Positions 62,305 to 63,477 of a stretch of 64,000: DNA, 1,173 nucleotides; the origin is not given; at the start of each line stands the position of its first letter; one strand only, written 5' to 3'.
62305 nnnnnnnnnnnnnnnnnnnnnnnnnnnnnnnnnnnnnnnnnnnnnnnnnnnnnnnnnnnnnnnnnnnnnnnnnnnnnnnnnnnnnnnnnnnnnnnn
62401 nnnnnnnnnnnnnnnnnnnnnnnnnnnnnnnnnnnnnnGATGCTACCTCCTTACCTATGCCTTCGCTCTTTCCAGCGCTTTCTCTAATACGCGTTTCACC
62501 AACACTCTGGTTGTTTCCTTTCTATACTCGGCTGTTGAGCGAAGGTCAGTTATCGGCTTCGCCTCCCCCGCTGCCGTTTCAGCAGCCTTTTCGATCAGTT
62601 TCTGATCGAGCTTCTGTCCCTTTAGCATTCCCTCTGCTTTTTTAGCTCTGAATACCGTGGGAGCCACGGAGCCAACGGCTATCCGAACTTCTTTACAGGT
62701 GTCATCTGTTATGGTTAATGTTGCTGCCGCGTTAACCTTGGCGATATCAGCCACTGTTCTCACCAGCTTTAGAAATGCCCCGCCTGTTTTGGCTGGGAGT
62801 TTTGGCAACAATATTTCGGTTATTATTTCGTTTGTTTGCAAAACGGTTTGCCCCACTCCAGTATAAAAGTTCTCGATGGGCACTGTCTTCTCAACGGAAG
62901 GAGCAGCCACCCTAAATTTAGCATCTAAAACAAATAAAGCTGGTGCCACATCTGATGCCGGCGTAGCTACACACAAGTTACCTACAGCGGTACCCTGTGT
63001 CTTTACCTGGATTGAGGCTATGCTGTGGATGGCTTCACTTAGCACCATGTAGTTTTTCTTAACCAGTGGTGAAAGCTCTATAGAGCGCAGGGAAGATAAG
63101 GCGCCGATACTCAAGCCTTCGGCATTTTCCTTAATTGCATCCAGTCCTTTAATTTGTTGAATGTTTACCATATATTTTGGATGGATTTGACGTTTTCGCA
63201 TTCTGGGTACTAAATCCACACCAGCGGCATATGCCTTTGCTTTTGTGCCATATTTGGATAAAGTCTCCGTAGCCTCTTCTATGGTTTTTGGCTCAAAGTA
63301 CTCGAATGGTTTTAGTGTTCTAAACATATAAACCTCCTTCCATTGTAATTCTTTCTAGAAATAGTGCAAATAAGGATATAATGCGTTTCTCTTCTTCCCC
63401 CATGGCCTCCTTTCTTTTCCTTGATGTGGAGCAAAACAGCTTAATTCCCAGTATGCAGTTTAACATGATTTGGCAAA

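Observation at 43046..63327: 17-gene, ~20-kb co-directional catabolic supercluster: Mo-hydroxylase + split B12 mutase pathway + ACAD/EtfAB/FixCX + radical SAM + hydantoinase A/B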

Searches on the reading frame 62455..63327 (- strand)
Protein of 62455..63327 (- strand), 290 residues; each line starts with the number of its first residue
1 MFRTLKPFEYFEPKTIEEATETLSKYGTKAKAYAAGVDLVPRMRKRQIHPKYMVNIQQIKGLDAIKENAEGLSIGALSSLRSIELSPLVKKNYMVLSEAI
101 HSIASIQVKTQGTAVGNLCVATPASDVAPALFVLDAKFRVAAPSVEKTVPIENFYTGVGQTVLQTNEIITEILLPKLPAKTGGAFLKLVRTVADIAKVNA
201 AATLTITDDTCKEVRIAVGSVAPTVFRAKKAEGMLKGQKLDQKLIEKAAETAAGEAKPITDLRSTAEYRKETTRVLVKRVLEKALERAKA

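Call 3: search_protein_families(library=pfam, proteins=[window:62455-63327:-])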
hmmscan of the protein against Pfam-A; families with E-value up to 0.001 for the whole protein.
window:62455-63327:- (290 aa): 2 families
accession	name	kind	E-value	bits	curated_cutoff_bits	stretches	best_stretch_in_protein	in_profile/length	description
PF00941.27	FAD_binding_5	-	7.8e-46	156.4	27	1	7-176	2-169/170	FAD binding domain in molybdopterin dehydrogenase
PF03450.22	CO_deh_flav_C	-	6.6e-28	97.3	25.5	1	184-283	2-101/102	CO dehydrogenase flavoprotein C-terminal domain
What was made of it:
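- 62455..63327 (-): M1: FAD subunit of XDH-family Mo-hydroxylase (290 aa, CoxM-like). Pfam FAD_binding_5 and CO_deh_flav_C (call 3).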

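Call 9: search_protein_families(library=ncbifam, proteins=[window:62455-63327:-], max_evalue=1e-10)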
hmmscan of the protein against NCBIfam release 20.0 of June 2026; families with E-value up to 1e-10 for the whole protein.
window:62455-63327:- (290 aa): 7 families
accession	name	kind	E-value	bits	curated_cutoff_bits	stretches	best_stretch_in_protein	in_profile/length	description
NF041019.1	glyceraldDH_beta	equivalog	2.4e-64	217.3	350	1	7-283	5-279/280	glyceraldehyde dehydrogenase subunit beta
NF043083.1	XdhB_XDHase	equivalog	5.1e-58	196.5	310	1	9-289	6-288/289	xanthine dehydrogenase subunit XdhB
NF007427.0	PRK09971.1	equivalog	6.1e-56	189.8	287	1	9-289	6-288/292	xanthine dehydrogenase FAD-binding subunit XdhB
TIGR02963.1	xanthine_xdhA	equivalog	3.5e-47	161.1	467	1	10-280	195-464/468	xanthine dehydrogenase small subunit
TIGR03195.1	4hydrxCoA_B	equivalog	2.1e-33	115.8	404.55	2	5-122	2-118/321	4-hydroxybenzoyl-CoA reductase subunit beta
TIGR03199.1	pucC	equivalog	4.9e-24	85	306.05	1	13-272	1-257/264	xanthine dehydrogenase subunit C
TIGR03312.1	Se_sel_red_FAD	hypoth_equivalog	3.5e-18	65.7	241.5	1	9-281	3-247/257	molybdopterin-dependent oxidoreductase FAD-binding subunit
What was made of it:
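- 62455..63327 (-): It passes no NCBIfam equivalog (call 9).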

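Call 39: find_encoding_contigs(protein=window:62455-63327:-, flank=10000, max_places=2)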
Protein window:62455-63327:- (290 aa): 2 contigs read that carry it; 2 places shown.
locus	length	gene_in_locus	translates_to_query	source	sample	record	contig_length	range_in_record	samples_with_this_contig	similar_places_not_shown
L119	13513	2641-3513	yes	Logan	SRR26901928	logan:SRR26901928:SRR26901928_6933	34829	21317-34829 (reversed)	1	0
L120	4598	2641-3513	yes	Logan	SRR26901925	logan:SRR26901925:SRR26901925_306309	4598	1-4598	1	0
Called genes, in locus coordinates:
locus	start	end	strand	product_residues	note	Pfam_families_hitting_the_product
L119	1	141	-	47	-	?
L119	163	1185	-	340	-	PF00994:MoCF_biosynth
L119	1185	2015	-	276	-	PF01128:IspD, PF12804:NTP_transf_3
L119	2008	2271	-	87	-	PF02604:PhdYeFM_antitox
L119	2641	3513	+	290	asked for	PF00941:FAD_binding_5, PF03450:CO_deh_flav_C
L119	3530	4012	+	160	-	PF00111:Fer2, PF13085:Fer2_3 (weak), PF01799:Fer2_2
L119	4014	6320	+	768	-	PF01315:Ald_Xan_dh_C, PF02738:MoCoBD_1, PF20256:MoCoBD_2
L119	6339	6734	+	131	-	PF02310:B12-binding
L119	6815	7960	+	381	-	PF02786:CPSase_L_D2 (weak), PF08442:ATP-grasp_2, PF13549:ATP-grasp_5, PF24948:Citrate_synth_N, PF00549:Ligase_CoA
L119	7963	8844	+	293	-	PF02629:CoA_binding, PF13380:CoA_binding_2 (weak), PF13607:Succ_CoA_lig, PF00549:Ligase_CoA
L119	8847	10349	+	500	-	PF02550:AcetylCoA_hydro, PF13336:AcetylCoA_hyd_C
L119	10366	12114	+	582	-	PF01642:MM_CoA_mutase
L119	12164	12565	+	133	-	PF00903:Glyoxalase, PF13468:Glyoxalase_3 (weak), PF13669:Glyoxalase_4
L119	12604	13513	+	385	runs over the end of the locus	PF02771:Acyl-CoA_dh_N, PF02770:Acyl-CoA_dh_M, PF00441:Acyl-CoA_dh_1, PF08028:Acyl-CoA_dh_2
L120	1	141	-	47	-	?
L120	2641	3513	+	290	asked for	PF00941:FAD_binding_5, PF03450:CO_deh_flav_C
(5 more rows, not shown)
